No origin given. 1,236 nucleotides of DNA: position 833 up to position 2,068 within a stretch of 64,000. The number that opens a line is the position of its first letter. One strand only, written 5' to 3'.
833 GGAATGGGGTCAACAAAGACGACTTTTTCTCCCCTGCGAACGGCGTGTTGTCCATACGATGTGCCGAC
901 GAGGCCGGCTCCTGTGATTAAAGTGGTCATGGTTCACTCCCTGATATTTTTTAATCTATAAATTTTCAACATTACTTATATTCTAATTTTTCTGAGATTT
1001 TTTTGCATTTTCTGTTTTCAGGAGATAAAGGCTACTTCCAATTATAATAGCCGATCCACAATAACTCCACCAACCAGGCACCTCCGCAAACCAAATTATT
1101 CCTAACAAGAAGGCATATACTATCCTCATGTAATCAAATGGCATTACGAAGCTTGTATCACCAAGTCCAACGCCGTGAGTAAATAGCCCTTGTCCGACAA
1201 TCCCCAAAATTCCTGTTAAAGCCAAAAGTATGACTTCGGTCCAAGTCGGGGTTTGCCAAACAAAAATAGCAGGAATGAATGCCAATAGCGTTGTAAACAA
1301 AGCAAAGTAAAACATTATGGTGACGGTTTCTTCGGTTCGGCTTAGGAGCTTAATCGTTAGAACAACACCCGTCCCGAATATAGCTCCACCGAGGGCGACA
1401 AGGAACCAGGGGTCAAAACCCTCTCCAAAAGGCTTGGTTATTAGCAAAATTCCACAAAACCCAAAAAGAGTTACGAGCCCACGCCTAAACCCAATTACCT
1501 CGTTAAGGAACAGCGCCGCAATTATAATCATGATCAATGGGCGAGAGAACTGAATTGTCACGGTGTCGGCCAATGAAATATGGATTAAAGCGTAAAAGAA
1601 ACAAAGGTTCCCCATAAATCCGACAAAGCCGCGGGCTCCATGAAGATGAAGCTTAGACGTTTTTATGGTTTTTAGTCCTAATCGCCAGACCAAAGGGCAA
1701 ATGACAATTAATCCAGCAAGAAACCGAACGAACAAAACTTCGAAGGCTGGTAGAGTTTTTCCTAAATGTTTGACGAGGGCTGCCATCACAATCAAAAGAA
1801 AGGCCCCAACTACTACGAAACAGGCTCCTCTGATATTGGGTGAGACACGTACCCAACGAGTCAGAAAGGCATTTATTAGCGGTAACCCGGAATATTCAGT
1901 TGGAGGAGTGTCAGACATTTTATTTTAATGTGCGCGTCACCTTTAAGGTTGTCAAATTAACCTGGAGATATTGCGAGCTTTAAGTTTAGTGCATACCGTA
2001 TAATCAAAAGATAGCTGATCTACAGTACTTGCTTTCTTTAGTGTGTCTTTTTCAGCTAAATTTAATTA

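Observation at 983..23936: Regional expansion of the EamA/DMT family: ten paralogs in about 23 kb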

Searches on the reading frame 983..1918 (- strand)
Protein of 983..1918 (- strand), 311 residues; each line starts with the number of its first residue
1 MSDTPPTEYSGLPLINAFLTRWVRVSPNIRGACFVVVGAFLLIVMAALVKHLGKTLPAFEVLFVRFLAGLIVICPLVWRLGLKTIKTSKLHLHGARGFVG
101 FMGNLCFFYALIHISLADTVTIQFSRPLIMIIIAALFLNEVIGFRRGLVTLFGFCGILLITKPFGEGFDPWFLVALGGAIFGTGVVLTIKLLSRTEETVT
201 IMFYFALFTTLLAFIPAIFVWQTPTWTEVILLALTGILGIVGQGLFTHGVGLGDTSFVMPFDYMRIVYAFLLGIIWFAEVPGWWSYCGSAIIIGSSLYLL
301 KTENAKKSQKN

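Call 3: search_protein_families(library=pfam, proteins=[window:983-1918:-], max_evalue=0.01)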
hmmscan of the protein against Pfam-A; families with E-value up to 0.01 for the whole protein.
window:983-1918:- (311 aa): 1 family
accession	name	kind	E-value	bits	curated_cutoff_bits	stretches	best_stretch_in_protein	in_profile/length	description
PF00892.27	EamA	-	2.4e-26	93.1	28.2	2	30-161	2-134/135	EamA-like transporter family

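Call 13: search_protein_families(library=ncbifam, proteins=[window:983-1918:-], max_evalue=0.001)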
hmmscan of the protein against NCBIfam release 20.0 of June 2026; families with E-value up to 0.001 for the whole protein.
window:983-1918:- (311 aa): 2 families
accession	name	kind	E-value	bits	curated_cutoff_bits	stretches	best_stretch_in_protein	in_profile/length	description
TIGR00950.1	2A78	equivalog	2.8e-10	40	230.2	1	53-297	13-264/264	carboxylate/amino acid/amine transporter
NF050091.1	ArAmAcExpYddG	equivalog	2.3e-05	24.1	300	1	32-264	6-247/285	aromatic amino acid exporter YddG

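Call 26: find_related_loci(query=window:983-1918:-, collection=metagenome_contigs, flank=10000)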
Query window:983-1918:- (311 aa) in metagenome_contigs; peptide patterns used: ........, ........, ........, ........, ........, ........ (x = any residue, [..] = any of these).
173 stretches matched a pattern; 78 encode a relative of the query (tblastn E <= 1e-3); 78 distinct loci.
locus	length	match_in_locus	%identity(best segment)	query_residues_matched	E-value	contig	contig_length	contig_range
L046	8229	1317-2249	94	1-311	0e+0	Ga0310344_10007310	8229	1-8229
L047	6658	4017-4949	94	1-311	0e+0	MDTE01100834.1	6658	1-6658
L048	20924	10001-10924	84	1-308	7e-172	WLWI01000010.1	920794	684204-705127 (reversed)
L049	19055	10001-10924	83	1-308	1e-169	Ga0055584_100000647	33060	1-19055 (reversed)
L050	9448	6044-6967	83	1-308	1e-168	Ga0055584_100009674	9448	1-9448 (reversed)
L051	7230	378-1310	80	1-311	3e-166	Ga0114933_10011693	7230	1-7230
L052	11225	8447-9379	79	1-311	3e-165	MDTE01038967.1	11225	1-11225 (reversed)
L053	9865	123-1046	82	1-308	4e-165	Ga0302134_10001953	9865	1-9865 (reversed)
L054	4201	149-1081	79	1-311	2e-170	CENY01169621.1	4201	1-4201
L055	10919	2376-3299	81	1-308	3e-164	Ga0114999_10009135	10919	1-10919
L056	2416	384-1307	80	1-308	2e-175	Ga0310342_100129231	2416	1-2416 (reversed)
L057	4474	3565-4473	83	1-303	8e-168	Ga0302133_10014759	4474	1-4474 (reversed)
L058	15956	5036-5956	79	1-307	6e-163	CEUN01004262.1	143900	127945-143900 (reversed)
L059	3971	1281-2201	83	1-307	5e-168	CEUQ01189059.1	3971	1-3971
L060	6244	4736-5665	82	1-310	2e-162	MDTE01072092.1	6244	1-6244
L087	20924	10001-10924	35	3-309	2e-53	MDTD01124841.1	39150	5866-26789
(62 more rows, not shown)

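Call 49: search_protein_families(library=pfam, proteins=[L087:3115-6300:-, L087:6334-7743:-, L087:8392-9099:-, L087:15434-16159:-, L087:17143-18549:-, L087:18881-19795:-, L087:19821-20444:-, L087:2356-3105:-], max_evalue=0.00001)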
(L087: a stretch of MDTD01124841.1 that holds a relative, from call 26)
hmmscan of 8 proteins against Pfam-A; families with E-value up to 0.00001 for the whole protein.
L087:3115-6300:- (1061 aa): 2 families
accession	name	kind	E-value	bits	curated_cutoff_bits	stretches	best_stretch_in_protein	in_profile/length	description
PF00873.25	ACR_tran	-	7.8e-205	683.1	28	1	5-1036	2-1016/1021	AcrB/AcrD/AcrF family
PF03176.21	MMPL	-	6e-23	81.7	20.5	2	304-535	106-328/333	MMPL family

L087:6334-7743:- (469 aa): 2 families
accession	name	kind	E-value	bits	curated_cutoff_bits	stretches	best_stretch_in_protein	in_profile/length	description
PF13437.12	HlyD_3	-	1e-20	74.9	22.2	1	269-356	2-92/106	HlyD family secretion protein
PF16576.10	HlyD_D23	-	3.2e-19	69.5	30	1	143-355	18-199/214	Barrel-sandwich domain of CusB or HlyD membrane-fusion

L087:8392-9099:- (235 aa): 3 families
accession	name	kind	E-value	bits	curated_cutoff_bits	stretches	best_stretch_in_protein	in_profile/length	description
PF00106.31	adh_short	-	4.4e-47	160.5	26.6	1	9-193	2-187/195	short chain dehydrogenase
PF13561.12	adh_short_C2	-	2e-34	119.7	27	1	14-229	1-218/236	Enoyl-(Acyl carrier protein) reductase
PF08659.16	KR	-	2.3e-11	44.4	22.6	1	9-177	2-167/180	KR domain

L087:15434-16159:- (241 aa): 1 family
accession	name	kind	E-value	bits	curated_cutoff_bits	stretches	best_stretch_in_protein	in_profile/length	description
PF03167.25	UDG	-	6.7e-22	78.5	24.3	1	79-233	5-141/141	Uracil DNA glycosylase superfamily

L087:17143-18549:- (468 aa): 2 families
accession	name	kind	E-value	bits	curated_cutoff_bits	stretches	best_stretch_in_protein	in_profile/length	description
PF00883.26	Peptidase_M17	-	6.1e-105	351.4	25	1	157-441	2-288/310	Cytosol aminopeptidase family, catalytic domain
PF21337.3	Peptidase_M17_N_1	-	3.3e-27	95.3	27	1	23-140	1-118/118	M17 aminopeptidase, N-terminal domain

L087:18881-19795:- (304 aa): 2 families
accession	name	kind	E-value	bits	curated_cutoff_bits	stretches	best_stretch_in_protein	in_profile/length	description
PF09084.16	NMT1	-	1.3e-14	55.1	20.5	1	18-224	9-203/216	NMT1/THI5 like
PF13379.11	NMT1_2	-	1.7e-09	38.3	24.7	1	18-231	23-239/252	NMT1-like family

L087:19821-20444:- (207 aa): 6 families
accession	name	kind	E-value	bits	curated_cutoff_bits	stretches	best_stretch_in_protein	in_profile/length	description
PF13409.12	GST_N_2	-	3e-12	47.4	25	1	13-80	6-69/70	Glutathione S-transferase, N-terminal domain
PF02798.26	GST_N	-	3e-11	43.9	20.9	1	3-79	4-75/76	Glutathione S-transferase, N-terminal domain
PF00043.30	GST_C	-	5.5e-10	39.8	20.7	1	113-195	9-92/93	Glutathione S-transferase, C-terminal domain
PF13410.11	GST_C_2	-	4e-09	36.9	24.9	1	126-190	2-68/69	Glutathione S-transferase, C-terminal domain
PF13417.12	GST_N_3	-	9.6e-09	35.9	22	1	4-81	1-70/75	Glutathione S-transferase, N-terminal domain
PF14497.11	GST_C_3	-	8e-06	26.5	21.6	0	133-200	29-99/104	Glutathione S-transferase, C-terminal domain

L087:2356-3105:- (249 aa): 2 families
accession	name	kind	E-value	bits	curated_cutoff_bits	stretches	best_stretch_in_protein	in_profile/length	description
PF02146.23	SIR2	-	7.2e-43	147.1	24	1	23-201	1-180/180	Sir2 family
PF00205.28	TPP_enzyme_M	-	6.4e-06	26.4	30.4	0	178-240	69-132/137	Thiamine pyrophosphate enzyme, central domain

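Call 63: find_homologous_proteins(query=L087:10956-11843:+)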
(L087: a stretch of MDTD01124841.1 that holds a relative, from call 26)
Query L087:10956-11843:+ (295 aa): 683 proteins with E <= 0.001 among 8000 candidates; the best 120 are listed.
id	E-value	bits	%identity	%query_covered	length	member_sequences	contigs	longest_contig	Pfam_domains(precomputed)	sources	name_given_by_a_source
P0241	1.1e-171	589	93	100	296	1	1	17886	PF00892.27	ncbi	ncbi:MAG: DMT family transporter [Alphaproteobacteria bacterium]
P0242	1.1e-171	589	93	100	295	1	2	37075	PF00892.27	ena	-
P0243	2.7e-171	587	91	100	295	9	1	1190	PF00892.27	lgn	-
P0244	2.4e-169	581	91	100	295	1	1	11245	PF00892.27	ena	-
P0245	9.8e-168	576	87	100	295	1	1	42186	PF00892.27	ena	-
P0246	9.0e-163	559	88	100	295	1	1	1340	PF00892.27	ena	-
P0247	8.0e-160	550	86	97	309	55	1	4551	PF00892.27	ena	-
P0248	8.7e-159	546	87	96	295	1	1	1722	PF00892.27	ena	-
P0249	6.9e-156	537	85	99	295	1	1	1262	PF00892.27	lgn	-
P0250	7.4e-156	537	85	99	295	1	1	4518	PF00892.27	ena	-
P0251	8.2e-156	537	83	99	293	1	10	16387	PF00892.27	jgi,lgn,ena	jgi:drug/metabolite transporter (DMT)-like permease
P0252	8.4e-156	536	85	99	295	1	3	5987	PF00892.27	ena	-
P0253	2.0e-155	535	89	93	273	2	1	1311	PF00892.27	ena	-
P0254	2.8e-155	535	85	99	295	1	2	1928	PF00892.27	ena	-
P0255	2.9e-155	535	85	99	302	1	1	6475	PF00892.27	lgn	-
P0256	4.2e-155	534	85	99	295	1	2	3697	PF00892.27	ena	-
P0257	4.5e-155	534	85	99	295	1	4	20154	PF00892.27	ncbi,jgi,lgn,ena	-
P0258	5.7e-155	534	85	99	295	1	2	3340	PF00892.27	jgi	jgi:drug/metabolite transporter (DMT)-like permease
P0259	9.6e-155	533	81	99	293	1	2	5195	PF00892.27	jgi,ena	jgi:drug/metabolite transporter (DMT)-like permease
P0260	1.2e-154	533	85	99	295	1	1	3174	PF00892.27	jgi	jgi:drug/metabolite transporter (DMT)-like permease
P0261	1.5e-154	532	90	93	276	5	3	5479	PF00892.27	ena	-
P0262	1.7e-154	532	82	99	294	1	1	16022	PF00892.27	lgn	-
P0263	2.2e-154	532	81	99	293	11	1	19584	PF00892.27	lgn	-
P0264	2.3e-154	532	85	99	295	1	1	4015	PF00892.27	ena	-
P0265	2.5e-154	532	85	99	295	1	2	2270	PF00892.27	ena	-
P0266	2.7e-154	532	82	99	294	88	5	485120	PF00892.27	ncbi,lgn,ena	-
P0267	3.5e-154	531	84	97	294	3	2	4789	PF00892.27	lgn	-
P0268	8.1e-154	530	81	99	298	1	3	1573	PF00892.27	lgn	-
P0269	8.8e-154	530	85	99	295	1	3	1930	PF00892.27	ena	-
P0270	9.5e-154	530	85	99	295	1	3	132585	PF00892.27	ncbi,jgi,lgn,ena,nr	ncbi:MAG: DMT family transporter [Pseudomonadota bacterium]|jgi:drug/metabolite transporter (DMT)-li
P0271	1.3e-153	529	84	99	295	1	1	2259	PF00892.27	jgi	jgi:drug/metabolite transporter (DMT)-like permease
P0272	1.6e-153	529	84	99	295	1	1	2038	PF00892.27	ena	-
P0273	1.6e-153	529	84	99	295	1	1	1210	PF00892.27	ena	-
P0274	3.1e-153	528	84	99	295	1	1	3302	PF00892.27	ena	-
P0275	3.1e-153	528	81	99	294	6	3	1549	PF00892.27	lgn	-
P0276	4.9e-153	527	81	98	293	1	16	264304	PF00892.27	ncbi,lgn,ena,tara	tara:strand:+ start:9966 stop:10847 length:882 start_codon:yes stop_codon:yes gene_type:complete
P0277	7.7e-153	527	85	99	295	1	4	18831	PF00892.27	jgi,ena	-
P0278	1.0e-152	526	83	99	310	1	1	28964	PF00892.27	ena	-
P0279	1.2e-152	526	84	99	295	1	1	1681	PF00892.27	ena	-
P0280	1.6e-152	526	81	99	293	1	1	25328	PF00892.27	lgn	-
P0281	3.9e-152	524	84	99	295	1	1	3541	PF00892.27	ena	-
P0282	4.1e-152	524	82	96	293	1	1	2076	PF00892.27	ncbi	-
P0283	4.6e-152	524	83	99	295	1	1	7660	PF00892.27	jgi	-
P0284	6.5e-152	524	81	99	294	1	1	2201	PF00892.27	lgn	-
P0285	7.1e-152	524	83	99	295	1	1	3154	PF00892.27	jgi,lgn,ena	-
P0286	1.3e-151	523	82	99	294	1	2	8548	PF00892.27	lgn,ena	-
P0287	3.2e-151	521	81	99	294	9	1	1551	PF00892.27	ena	-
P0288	3.7e-151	521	80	99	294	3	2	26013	PF00892.27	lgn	-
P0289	5.6e-151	521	84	99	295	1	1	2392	PF00892.27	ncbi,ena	-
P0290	1.1e-150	520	79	99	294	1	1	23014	PF00892.27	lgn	-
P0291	2.8e-150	518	81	99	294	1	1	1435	PF00892.27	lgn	-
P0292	4.0e-150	518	79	99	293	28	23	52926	PF00892.27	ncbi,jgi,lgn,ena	jgi:drug/metabolite transporter (DMT)-like permease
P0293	5.1e-148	511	82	97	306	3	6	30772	PF00892.27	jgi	jgi:drug/metabolite transporter (DMT)-like permease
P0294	3.0e-147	508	81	97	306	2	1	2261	PF00892.27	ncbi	-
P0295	4.0e-147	508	81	96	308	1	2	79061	PF00892.27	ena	-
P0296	5.9e-147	507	82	96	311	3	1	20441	PF00892.27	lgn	-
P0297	1.3e-145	503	79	99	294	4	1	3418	PF00892.27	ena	-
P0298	1.9e-145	502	79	97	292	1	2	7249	PF00892.27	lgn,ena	-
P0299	5.9e-145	501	79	97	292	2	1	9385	PF00892.27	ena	-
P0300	8.4e-145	500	79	97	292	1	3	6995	PF00892.27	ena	-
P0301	1.5e-144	500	79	97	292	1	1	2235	PF00892.27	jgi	jgi:drug/metabolite transporter (DMT)-like permease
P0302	2.5e-144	499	79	97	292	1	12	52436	PF00892.27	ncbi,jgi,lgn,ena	-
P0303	4.4e-144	498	79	97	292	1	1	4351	PF00892.27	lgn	-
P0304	8.0e-144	497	79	97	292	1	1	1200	PF00892.27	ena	-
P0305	8.6e-144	497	79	97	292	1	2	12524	PF00892.27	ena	-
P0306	9.8e-144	497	79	97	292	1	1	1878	PF00892.27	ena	-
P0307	1.2e-143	497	79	97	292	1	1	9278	PF00892.27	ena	-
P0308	2.0e-143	496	79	97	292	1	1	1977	PF00892.27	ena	-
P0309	2.7e-143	495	79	97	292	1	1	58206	PF00892.27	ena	-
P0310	3.2e-143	495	79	97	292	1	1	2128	PF00892.27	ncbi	-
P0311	4.9e-143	495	79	97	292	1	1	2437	PF00892.27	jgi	-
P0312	6.6e-143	494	78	97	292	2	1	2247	PF00892.27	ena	-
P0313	3.3e-142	492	78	97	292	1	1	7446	PF00892.27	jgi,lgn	-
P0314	6.2e-142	491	78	97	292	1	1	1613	PF00892.27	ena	-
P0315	7.0e-142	491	77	96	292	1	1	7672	PF00892.27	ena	-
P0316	1.2e-140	487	78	97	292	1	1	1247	PF00892.27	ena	-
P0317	5.6e-140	485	78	97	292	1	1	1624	PF00892.27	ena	-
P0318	4.1e-139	482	76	96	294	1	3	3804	PF00892.27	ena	-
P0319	8.6e-139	481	81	91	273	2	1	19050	PF00892.27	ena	-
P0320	4.5e-138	478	73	99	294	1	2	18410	PF00892.27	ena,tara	tara:strand:+ start:1519 stop:2403 length:885 start_codon:yes stop_codon:yes gene_type:complete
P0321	3.9e-136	472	80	91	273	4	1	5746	PF00892.27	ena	-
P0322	7.9e-135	468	73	99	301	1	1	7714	PF00892.27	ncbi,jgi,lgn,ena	-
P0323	1.5e-134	467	73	96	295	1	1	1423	PF00892.27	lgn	-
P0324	1.5e-133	463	72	97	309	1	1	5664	PF00892.27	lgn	-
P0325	2.0e-131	456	72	98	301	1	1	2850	PF00892.27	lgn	-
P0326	1.2e-129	451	71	96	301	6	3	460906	PF00892.27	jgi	jgi:drug/metabolite transporter (DMT)-like permease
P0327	2.2e-128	447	70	99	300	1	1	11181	PF00892.27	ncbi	ncbi:MAG: EamA family transporter [Rhodospirillaceae bacterium]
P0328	4.1e-127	442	71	96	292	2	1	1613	PF00892.27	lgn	-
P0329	3.3e-126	439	67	99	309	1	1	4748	PF00892.27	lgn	-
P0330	1.2e-125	438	70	96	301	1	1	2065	PF00892.27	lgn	-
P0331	4.2e-125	436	70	96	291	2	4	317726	PF00892.27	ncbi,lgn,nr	ncbi:MAG: EamA family transporter [Gammaproteobacteria bacterium]|nr:EamA family transporter [Gammap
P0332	1.8e-124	434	82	86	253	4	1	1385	PF00892.27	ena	-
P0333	3.6e-123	429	66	99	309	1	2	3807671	PF00892.27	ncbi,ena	-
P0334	9.5e-123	428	67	97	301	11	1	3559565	PF00892.27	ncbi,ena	-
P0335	3.0e-121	423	66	98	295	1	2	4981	PF00892.27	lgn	-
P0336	6.3e-121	422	85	77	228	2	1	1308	PF00892.27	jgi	-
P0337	2.2e-119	417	69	93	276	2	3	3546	PF00892.27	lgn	-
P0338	5.8e-119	416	67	96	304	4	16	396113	PF00892.27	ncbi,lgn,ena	-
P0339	6.2e-118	412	66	93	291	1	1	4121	PF00892.27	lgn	-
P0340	1.6e-116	408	66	95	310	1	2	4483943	PF00892.27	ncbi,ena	-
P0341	2.1e-110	387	66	91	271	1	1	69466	PF00892.27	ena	-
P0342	6.9e-104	366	64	91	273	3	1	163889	PF00892.27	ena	-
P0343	1.2e-101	359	84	71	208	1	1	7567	PF00892.27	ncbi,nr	ncbi:MAG: hypothetical protein CMM12_05325, partial [Rhodospirillaceae bacterium]|nr:hypothetical pr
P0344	2.4e-98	348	57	96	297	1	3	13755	PF00892.27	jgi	jgi:drug/metabolite transporter (DMT)-like permease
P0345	5.8e-98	347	55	97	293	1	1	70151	PF00892.27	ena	-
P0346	8.1e-98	346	55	96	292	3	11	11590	PF00892.27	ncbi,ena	-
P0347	1.2e-97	346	57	96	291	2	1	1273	PF00892.27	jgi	jgi:drug/metabolite transporter (DMT)-like permease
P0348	2.4e-97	345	58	96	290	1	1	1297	PF00892.27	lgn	-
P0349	8.9e-97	343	55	97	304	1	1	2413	PF00892.27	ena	-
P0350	1.4e-96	342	55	98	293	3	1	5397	PF00892.27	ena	-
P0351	3.0e-95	338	54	95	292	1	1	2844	PF00892.27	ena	-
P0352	1.4e-94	336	54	97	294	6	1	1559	PF00892.27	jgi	jgi:drug/metabolite transporter (DMT)-like permease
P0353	2.7e-94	335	53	96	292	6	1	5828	PF00892.27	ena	-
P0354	5.5e-94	334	52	98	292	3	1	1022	PF00892.27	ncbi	-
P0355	9.7e-94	333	54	96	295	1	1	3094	PF00892.27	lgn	-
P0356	4.0e-93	331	52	96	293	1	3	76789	PF00892.27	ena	-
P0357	5.5e-93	330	53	95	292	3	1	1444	PF00892.27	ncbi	-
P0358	6.8e-93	330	54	96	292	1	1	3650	PF00892.27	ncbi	-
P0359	8.2e-93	330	54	96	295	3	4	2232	PF00892.27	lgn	-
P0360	9.2e-93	330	54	97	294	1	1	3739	PF00892.27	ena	-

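Call 67: find_encoding_contigs(protein=P0340, flank=10000, max_places=2)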
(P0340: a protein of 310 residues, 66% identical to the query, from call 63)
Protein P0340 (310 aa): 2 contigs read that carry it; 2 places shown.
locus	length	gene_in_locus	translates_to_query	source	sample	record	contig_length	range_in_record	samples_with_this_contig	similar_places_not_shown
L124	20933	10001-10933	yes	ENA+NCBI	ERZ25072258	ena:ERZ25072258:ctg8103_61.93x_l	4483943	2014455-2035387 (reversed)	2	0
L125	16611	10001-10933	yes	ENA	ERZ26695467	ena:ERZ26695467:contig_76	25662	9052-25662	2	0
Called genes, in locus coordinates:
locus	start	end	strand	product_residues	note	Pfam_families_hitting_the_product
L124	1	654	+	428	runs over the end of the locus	PF03721:UDPG_MGDP_dh_N, PF00984:UDPG_MGDP_dh, PF03720:UDPG_MGDP_dh_C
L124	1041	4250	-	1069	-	PF00873:ACR_tran, PF03176:MMPL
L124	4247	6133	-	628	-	PF00036:EF-hand_1 (faint), PF13202:EF-hand_5 (faint), PF13405:EF-hand_6 (faint), PF25917:BSH_RND (weak), PF25973:BSH_CzcB, PF25967:RND-MFP_C (weak), PF25975:CzcB_C (weak), PF25989:YknX_C, +3 more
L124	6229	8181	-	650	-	PF16177:ACAS_N, PF00501:AMP-binding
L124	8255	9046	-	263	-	PF00106:adh_short, PF01370:Epimerase (faint), PF08659:KR, PF23441:SDR, PF13561:adh_short_C2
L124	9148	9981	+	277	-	PF00892:EamA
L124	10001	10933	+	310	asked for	PF00892:EamA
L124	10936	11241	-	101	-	PF01329:Pterin_4a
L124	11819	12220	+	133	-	PF06262:Zincin_1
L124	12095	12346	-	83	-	-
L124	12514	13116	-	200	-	PF03167:UDG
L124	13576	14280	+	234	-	PF14602:Hexapep_2 (faint), PF00132:Hexapep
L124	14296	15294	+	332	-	PF00291:PALP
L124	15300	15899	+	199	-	PF13417:GST_N_3, PF13409:GST_N_2, PF13410:GST_C_2 (weak)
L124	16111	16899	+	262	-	PF05901:Excalibur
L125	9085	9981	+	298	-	PF00892:EamA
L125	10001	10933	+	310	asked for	PF00892:EamA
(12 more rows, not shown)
